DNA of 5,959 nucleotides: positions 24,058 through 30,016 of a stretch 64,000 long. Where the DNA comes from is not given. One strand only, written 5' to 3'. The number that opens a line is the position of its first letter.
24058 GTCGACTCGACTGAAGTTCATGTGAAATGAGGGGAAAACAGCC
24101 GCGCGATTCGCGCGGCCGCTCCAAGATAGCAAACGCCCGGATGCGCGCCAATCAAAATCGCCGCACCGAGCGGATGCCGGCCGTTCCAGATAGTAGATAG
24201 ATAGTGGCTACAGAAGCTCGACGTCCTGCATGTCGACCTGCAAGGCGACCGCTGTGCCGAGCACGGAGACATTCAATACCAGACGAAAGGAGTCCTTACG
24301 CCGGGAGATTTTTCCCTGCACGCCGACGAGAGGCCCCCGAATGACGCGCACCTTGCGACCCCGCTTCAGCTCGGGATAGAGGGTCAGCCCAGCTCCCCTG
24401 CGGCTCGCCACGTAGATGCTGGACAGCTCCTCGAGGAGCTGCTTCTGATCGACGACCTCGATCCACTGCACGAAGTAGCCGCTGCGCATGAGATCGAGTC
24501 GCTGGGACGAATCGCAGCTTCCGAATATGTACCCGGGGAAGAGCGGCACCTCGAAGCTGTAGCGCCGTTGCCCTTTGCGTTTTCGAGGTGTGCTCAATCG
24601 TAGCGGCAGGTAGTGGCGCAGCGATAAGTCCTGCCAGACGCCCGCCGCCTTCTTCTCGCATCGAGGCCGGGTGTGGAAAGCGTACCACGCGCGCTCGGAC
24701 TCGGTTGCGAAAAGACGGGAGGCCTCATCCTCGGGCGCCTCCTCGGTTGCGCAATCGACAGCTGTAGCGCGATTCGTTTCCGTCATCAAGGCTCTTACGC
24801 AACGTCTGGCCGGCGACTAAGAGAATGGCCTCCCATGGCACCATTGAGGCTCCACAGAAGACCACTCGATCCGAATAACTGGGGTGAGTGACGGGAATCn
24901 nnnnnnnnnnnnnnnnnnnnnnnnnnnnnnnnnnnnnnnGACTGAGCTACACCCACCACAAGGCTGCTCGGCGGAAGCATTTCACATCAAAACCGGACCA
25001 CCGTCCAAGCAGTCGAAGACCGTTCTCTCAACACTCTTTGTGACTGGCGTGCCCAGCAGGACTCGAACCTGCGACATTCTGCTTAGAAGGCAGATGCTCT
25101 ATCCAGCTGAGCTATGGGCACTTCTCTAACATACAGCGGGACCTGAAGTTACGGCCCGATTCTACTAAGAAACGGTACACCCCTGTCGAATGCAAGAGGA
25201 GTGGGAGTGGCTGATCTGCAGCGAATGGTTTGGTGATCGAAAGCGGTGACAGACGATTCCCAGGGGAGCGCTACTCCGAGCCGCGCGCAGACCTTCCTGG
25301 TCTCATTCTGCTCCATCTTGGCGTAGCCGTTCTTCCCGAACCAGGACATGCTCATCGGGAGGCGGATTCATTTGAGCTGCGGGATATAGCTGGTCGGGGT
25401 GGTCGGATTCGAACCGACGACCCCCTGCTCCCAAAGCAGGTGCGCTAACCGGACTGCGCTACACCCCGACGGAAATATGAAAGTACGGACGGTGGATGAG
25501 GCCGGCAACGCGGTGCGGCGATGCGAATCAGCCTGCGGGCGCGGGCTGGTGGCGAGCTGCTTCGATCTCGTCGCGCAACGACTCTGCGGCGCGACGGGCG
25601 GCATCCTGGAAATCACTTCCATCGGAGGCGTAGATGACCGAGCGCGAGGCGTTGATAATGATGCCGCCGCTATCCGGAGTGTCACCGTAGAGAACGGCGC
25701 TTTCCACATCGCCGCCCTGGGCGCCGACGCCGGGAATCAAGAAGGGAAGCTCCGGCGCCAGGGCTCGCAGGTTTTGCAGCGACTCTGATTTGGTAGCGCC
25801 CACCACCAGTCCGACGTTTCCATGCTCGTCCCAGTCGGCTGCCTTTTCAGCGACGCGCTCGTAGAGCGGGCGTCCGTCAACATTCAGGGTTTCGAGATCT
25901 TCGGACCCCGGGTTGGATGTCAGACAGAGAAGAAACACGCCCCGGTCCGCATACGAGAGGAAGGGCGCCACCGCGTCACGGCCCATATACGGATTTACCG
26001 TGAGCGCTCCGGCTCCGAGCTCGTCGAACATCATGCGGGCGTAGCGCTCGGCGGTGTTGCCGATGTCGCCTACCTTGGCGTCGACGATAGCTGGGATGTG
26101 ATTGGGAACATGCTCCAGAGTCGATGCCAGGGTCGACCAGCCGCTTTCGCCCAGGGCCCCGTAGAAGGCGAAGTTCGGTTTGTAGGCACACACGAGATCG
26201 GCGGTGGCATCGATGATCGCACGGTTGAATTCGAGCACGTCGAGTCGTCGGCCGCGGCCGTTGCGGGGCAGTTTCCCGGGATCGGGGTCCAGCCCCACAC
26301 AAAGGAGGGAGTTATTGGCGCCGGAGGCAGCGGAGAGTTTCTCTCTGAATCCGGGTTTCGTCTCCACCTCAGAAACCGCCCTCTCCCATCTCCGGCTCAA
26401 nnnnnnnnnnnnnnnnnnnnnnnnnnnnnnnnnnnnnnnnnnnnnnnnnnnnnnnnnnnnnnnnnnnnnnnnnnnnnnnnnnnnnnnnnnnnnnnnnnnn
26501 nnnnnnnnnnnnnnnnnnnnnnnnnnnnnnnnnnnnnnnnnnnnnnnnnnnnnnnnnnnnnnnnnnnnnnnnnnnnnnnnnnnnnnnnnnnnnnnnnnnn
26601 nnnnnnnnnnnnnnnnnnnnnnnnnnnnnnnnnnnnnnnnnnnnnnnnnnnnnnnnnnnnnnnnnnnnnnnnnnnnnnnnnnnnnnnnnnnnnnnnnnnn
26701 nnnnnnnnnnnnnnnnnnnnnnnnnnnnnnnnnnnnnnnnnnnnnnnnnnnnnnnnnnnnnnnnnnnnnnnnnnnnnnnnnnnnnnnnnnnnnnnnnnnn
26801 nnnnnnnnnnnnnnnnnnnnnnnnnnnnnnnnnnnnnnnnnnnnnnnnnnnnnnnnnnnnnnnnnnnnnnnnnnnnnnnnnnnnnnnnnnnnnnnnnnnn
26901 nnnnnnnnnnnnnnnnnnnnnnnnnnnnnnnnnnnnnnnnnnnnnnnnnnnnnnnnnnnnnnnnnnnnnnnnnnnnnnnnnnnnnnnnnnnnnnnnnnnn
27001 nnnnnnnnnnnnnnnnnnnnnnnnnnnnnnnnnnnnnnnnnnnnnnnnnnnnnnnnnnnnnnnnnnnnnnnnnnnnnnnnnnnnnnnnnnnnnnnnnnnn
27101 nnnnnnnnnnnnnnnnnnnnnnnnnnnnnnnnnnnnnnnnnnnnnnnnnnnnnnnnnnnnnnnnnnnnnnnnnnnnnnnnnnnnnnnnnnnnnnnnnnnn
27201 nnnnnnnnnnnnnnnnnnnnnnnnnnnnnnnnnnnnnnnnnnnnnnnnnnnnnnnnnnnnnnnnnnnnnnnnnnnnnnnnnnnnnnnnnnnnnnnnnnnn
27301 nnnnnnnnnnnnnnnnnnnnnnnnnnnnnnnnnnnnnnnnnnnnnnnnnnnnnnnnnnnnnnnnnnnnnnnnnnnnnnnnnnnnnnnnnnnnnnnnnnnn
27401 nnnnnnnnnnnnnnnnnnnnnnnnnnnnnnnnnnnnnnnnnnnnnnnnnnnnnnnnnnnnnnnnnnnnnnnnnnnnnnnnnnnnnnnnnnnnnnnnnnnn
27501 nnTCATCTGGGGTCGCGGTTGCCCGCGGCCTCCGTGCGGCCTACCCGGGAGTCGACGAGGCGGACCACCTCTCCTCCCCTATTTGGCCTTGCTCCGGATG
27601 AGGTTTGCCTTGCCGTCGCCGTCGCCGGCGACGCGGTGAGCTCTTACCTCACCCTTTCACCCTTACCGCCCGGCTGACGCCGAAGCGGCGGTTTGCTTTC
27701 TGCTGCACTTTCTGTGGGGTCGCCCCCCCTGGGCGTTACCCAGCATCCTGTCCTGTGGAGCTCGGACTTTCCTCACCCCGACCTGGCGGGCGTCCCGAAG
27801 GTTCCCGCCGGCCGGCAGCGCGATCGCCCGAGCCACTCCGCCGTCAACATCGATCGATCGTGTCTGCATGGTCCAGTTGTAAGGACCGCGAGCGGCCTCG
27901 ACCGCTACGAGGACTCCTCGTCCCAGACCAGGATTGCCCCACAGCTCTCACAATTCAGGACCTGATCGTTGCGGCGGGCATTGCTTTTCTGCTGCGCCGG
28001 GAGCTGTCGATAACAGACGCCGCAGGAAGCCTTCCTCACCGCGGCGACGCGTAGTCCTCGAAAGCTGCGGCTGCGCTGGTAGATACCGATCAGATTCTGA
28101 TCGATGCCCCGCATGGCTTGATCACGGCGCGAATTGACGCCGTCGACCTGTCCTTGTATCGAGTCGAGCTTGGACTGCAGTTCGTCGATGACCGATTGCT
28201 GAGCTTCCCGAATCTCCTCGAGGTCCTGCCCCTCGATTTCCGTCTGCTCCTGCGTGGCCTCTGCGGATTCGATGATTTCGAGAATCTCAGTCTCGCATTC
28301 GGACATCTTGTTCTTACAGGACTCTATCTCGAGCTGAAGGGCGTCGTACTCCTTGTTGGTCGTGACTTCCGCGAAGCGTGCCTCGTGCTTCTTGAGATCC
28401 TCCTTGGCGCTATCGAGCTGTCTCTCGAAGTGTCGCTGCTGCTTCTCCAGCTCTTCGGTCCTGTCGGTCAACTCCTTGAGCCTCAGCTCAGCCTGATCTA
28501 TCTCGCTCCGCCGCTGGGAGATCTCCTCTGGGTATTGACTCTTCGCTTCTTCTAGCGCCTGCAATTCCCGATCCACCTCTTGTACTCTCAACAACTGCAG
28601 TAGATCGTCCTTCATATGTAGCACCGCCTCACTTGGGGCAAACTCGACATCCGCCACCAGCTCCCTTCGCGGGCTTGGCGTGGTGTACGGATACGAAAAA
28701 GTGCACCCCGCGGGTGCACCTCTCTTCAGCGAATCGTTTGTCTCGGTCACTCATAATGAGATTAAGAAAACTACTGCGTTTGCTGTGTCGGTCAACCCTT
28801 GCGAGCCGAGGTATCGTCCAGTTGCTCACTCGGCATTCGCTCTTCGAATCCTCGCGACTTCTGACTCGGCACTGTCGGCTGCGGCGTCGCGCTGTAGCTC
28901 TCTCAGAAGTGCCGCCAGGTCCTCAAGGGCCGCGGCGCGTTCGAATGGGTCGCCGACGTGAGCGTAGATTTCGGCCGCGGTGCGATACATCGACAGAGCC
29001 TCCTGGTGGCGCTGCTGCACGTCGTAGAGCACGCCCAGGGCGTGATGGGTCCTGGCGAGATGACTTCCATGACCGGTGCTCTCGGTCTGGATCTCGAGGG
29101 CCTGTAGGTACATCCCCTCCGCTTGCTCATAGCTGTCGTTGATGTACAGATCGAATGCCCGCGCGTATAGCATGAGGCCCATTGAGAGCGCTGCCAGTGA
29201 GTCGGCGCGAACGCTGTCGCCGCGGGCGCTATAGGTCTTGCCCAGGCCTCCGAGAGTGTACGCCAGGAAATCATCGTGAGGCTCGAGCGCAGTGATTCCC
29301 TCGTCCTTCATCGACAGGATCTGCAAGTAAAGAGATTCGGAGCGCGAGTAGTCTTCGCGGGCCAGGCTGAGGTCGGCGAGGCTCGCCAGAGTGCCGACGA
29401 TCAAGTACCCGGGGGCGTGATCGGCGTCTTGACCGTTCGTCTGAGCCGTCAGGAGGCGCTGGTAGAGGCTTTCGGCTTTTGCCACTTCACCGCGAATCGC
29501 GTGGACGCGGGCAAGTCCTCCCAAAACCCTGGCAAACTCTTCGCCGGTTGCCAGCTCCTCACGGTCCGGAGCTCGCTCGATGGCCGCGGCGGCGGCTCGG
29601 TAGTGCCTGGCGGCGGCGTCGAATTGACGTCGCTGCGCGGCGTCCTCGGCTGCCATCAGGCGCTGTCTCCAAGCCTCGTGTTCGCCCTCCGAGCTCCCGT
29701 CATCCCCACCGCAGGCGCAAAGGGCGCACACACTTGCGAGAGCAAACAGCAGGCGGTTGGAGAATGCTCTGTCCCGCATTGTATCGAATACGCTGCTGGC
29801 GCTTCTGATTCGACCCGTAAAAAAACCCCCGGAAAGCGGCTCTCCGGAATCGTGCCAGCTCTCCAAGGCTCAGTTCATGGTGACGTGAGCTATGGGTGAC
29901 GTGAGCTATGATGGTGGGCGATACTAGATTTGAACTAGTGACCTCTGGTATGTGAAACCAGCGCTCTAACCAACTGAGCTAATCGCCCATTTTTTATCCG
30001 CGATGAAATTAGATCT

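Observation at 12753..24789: NusG-paralog-led ~12 kb surface-protein operon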

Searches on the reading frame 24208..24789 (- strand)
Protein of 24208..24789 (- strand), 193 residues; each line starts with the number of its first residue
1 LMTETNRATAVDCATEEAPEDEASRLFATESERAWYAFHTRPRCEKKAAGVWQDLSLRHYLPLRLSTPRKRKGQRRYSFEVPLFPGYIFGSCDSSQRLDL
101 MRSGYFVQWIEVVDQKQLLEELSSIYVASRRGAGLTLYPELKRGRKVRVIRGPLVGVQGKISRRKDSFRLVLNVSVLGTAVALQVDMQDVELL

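Call 4: search_protein_families(library=pfam, proteins=[window:24208-24789:-], max_evalue=0.01)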
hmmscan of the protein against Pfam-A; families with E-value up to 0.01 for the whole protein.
window:24208-24789:- (193 aa): 2 families
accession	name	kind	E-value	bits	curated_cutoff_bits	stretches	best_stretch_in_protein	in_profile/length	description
PF02357.24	NusG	-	1.2e-09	38.9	22.2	1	34-102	2-66/93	Transcription termination factor nusG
PF00467.35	KOW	-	0.00049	20.3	22.3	1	144-167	2-25/32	KOW motif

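Call 5: search_protein_families(library=ncbifam, proteins=[window:24208-24789:-], max_evalue=0.01)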
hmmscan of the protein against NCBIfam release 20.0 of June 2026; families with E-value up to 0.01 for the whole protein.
window:24208-24789:- (193 aa): 5 families
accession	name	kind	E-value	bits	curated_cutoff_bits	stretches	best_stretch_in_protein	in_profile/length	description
NF033644.1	antiterm_UpxY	subfamily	3.9e-20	72.5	100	1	35-187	1-161/164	UpxY family transcription antiterminator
TIGR01955.1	RfaH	equivalog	1.1e-10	41.8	144.5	1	35-191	1-159/159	transcription/translation regulatory transformer protein RfaH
NF033641.1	antiterm_LoaP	exception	4.8e-08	33.3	125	1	35-184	1-158/166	antiterminator LoaP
TIGR00922.1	nusG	equivalog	1.2e-06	28.5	135.7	1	35-191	1-170/172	transcription termination/antitermination protein NusG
NF006534.0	PRK09014.1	equivalog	0.0019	18.1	124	1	34-191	3-160/162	transcription/translation regulatory transformer protein RfaH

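Call 58: find_homologous_proteins(query=window:24208-24786:-, max_evalue=1e-8)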
Query window:24208-24786:- (192 aa): 143 proteins with E <= 1e-8 among 372 candidates; the best 120 are listed.
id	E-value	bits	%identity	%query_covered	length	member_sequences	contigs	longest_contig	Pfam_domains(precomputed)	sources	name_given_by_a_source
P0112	2.8e-122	423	100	100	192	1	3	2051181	PF02357.25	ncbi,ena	-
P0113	6.9e-87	308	69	100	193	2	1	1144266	PF02357.25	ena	-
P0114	8.9e-86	304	68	100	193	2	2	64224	PF02357.25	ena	-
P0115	9.0e-83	294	69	98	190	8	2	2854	PF02357.25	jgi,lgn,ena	-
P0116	1.9e-82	293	68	99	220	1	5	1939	PF02357.25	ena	-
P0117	4.4e-81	289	66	100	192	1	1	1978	PF02357.25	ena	-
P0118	2.5e-74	267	69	96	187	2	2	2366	PF02357.25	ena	-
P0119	5.0e-74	266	68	92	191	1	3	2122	PF02357.25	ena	-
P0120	6.6e-73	262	68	91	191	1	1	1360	PF02357.25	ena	-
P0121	2.5e-72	260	69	88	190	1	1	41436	PF02357.25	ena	-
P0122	6.8e-72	259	66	95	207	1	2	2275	PF02357.25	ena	-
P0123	2.2e-71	257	68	90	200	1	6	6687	PF02357.25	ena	-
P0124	5.2e-71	256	66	93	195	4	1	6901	PF02357.25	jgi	jgi:transcription antitermination factor NusG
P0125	1.3e-70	255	67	92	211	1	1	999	PF02357.25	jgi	-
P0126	2.7e-70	254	63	96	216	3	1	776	PF02357.25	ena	-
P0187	4.6e-57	211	55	93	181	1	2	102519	PF02357.25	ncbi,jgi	-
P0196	2.5e-52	195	54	88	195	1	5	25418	PF02357.25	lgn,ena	-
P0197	6.6e-52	194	51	90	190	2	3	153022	PF02357.25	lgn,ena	-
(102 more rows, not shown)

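Call 59: find_encoding_contigs(protein=P0112, flank=10000, max_places=3)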
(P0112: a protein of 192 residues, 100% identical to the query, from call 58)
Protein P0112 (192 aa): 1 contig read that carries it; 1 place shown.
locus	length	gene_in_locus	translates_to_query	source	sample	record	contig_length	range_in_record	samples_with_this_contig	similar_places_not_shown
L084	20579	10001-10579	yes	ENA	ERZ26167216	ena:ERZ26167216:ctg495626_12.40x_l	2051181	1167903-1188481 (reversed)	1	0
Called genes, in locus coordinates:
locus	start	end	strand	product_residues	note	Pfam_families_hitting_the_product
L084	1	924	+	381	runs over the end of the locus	PF00589:Phage_integrase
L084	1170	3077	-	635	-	PF00270:DEAD, PF00271:Helicase_C, PF16124:RecQ_Zn_bind, PF09382:RQC, PF00570:HRDC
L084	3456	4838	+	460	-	PF00202:Aminotran_3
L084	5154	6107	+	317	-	PF13176:TPR_7 (faint), PF24885:TPR_NPHP3 (faint), PF07719:TPR_2 (faint), PF13424:TPR_12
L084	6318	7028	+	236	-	-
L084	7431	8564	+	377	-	-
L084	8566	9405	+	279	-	PF00215:OMPdecase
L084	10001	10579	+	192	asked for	PF02357:NusG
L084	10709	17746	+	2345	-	PF01839:FG-GAP (faint), PF13517:FG-GAP_3, PF00041:fn3 (faint), PF04234:CopC (faint), PF13517:FG-GAP_3 (weak), PF13205:Big_5, PF13860:FlgD_ig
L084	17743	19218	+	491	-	PF01839:FG-GAP (faint), PF13517:FG-GAP_3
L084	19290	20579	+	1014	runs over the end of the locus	PF13432:TPR_16, PF00515:TPR_1 (weak), PF07719:TPR_2 (weak), PF13432:TPR_16 (weak), PF07719:TPR_2 (weak), PF13424:TPR_12 (weak), PF13432:TPR_16, PF14559:TPR_19 (weak), +17 more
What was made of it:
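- Tried and rejected: The NusG paralog's exact match (P0112) did work and gave the sister assembly L084 (call 59).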

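Call 60: find_encoding_contigs(protein=P0197, flank=10000, max_places=2)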
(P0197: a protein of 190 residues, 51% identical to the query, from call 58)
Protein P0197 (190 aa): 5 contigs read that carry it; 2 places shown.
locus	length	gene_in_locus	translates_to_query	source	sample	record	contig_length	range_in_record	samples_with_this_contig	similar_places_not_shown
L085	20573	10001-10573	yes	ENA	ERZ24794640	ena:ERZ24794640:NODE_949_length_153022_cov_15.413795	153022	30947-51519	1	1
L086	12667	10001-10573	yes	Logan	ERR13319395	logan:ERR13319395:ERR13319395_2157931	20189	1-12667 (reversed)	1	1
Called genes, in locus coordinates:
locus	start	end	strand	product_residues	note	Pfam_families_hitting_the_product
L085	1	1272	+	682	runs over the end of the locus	PF01551:Peptidase_M23 (faint), PF27332:TP_0781 (faint), PF19077:Big_13 (faint)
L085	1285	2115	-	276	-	PF18306:LDcluster4, PF03641:Lysine_decarbox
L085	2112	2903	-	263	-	PF02374:ArsA_ATPase (faint), PF09140:MipZ (weak), PF10609:ParA, PF13614:AAA_31, PF01656:CbiA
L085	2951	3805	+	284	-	PF13646:HEAT_2, PF03130:HEAT_PBS (faint), PF13646:HEAT_2 (weak)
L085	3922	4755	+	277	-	-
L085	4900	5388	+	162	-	PF21173:DksA-like_N (weak), PF01258:zf-dskA_traR (weak)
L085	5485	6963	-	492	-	PF02321:OEP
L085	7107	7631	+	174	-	-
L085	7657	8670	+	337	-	PF01408:GFO_IDH_MocA, PF02894:GFO_IDH_MocA_C, PF22725:GFO_IDH_MocA_C3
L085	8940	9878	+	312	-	PF01073:3Beta_HSD, PF01370:Epimerase, PF02719:Polysacc_synt_2, PF04321:RmlD_sub_bind, PF05368:NmrA (weak), PF07993:NAD_binding_4, PF13460:NAD_binding_10, PF16363:GDP_Man_Dehyd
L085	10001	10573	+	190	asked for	PF02357:NusG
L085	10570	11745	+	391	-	PF13439:Glyco_transf_4, PF13477:Glyco_trans_4_2 (weak), PF13579:Glyco_trans_4_4, PF20706:GT4-conflict, PF00534:Glycos_transf_1, PF13692:Glyco_trans_1_4, PF13524:Glyco_trans_1_2 (weak)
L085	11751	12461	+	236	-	PF00923:TAL_FSA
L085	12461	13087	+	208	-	PF13580:SIS_2 (weak)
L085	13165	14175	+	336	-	PF01370:Epimerase, PF02719:Polysacc_synt_2 (weak), PF04321:RmlD_sub_bind, PF16363:GDP_Man_Dehyd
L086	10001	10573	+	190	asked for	PF02357:NusG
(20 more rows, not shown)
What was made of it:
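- Closest known: UpxY / RfaH / LoaP specialised NusG paralogs. Same: A 51%-identical relative heads a polysaccharide cluster, as UpxY does (call 60).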

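Call 61: find_encoding_contigs(protein=P0187, flank=8000, max_places=1)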
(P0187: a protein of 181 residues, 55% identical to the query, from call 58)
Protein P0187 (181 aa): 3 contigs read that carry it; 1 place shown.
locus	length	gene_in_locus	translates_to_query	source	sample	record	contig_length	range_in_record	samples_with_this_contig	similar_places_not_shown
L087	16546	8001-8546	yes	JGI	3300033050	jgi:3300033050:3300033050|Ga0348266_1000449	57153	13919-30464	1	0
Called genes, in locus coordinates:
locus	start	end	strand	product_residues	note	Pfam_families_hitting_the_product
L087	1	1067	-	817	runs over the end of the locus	PF23988:DUF7309, PF22007:DUF6930, PF07929:PRiA4_ORF3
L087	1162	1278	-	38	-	-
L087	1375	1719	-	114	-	PF00072:Response_reg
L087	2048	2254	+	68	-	-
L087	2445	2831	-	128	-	-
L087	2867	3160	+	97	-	PF07228:SpoIIE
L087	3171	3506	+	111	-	PF01740:STAS, PF13466:STAS_2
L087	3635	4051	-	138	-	PF01850:PIN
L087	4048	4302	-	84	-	-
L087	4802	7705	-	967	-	PF00675:Peptidase_M16, PF05193:Peptidase_M16_C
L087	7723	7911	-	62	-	-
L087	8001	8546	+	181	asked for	PF02357:NusG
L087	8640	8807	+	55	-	-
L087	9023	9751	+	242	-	PF18912:DZR_2 (weak)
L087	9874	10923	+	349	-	PF00365:PFK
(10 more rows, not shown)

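Call 62: find_encoding_contigs(protein=P0196, flank=8000, max_places=1)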
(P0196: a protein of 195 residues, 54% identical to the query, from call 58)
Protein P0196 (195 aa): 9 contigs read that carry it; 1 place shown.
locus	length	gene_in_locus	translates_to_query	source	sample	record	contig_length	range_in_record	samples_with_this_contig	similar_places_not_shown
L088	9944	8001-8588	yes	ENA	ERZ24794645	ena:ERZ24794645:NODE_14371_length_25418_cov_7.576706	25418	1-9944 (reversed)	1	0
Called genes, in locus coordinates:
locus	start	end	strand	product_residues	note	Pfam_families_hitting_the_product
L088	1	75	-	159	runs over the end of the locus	PF05685:Uma2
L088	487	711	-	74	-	-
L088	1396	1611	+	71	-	-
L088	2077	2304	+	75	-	-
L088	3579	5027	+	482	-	PF01637:ATPase_2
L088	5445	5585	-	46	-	PF06769:YoeB_toxin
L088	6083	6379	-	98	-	-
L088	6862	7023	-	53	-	-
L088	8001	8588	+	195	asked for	PF02357:NusG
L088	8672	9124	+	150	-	-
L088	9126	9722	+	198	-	-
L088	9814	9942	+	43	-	?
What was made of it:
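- On Specialised NusG paralog (UpxY family, NF033644): Relatives are found in other contexts (calls 60-62).
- Homologous paralogs occur in unrelated contexts (calls 60-62).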

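Call 84: search_solved_structures(query=window:24208-24786:-, max_evalue=0.01)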
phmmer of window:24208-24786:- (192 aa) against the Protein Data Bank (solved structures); distinct sequences matched with E-value up to 0.01: 2.
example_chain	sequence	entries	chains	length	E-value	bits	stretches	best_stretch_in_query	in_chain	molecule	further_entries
8f5g_A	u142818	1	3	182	1.4e-06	31.2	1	32-184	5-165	Transcription termination/antitermination protein NusG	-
1m1g_A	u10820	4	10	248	0.00014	24.8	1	66-190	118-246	Transcription antitermination protein nusG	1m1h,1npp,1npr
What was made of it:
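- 24208..24786 (-): Specialised NusG paralog (NGN plus KOW, UpxY-like). It is an accessory, lineage-specific neighbour of the operon. PDB NusG E 1.4e-6 (call 84).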

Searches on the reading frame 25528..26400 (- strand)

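Call 20: search_protein_families(library=pfam, proteins=[window:25528-26400:-], max_evalue=0.001)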
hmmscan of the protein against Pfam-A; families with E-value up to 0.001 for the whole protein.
window:25528-26400:- (290 aa): 1 family
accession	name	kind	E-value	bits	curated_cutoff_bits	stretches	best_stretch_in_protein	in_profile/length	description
PF00215.30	OMPdecase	-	3.8e-31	109.1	27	1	32-260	2-213/221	Orotidine 5'-phosphate decarboxylase / HUMPS family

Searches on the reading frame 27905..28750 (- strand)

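Call 20: search_protein_families(library=pfam, proteins=[window:27905-28750:-], max_evalue=0.001)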
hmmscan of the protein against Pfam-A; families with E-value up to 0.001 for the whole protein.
window:27905-28750:- (281 aa): 3 families
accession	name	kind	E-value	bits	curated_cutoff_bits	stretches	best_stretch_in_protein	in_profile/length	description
PF24481.2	CT398_CC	-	6.8e-15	55.8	27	1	56-229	1-177/180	CT398-like coiled coil hairpin domain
PF02591.20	Zn_ribbon_9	-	3.3e-08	33.9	29.1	1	242-274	1-33/33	C4-type zinc ribbon domain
PF11932.13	DUF3450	-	0.00087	19.1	32.6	0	56-130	18-92/241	Protein of unknown function (DUF3450)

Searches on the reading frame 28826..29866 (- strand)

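Call 20: search_protein_families(library=pfam, proteins=[window:28826-29866:-], max_evalue=0.001)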
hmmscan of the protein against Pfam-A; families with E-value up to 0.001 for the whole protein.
window:28826-29866:- (346 aa): 6 families
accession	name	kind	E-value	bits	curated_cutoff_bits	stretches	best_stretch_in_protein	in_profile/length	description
PF13424.12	TPR_12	-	1.5e-15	57.6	30.1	3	231-301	4-75/77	Tetratricopeptide repeat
PF13176.12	TPR_7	-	1.9e-10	40.4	27.9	0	273-306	1-34/36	Tetratricopeptide repeat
PF24885.1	TPR_NPHP3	-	3.3e-09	36.9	100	1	244-303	155-215/239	Nephrocystin-3 TPR domain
PF07719.23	TPR_2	-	8.9e-06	25.9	27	0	271-301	1-31/34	Tetratricopeptide repeat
PF00515.34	TPR_1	-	6.7e-05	23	27.8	0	271-301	1-31/34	Tetratricopeptide repeat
PF14938.12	SNAP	-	0.00033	20.6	25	1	234-338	78-182/282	Soluble NSF attachment protein, SNAP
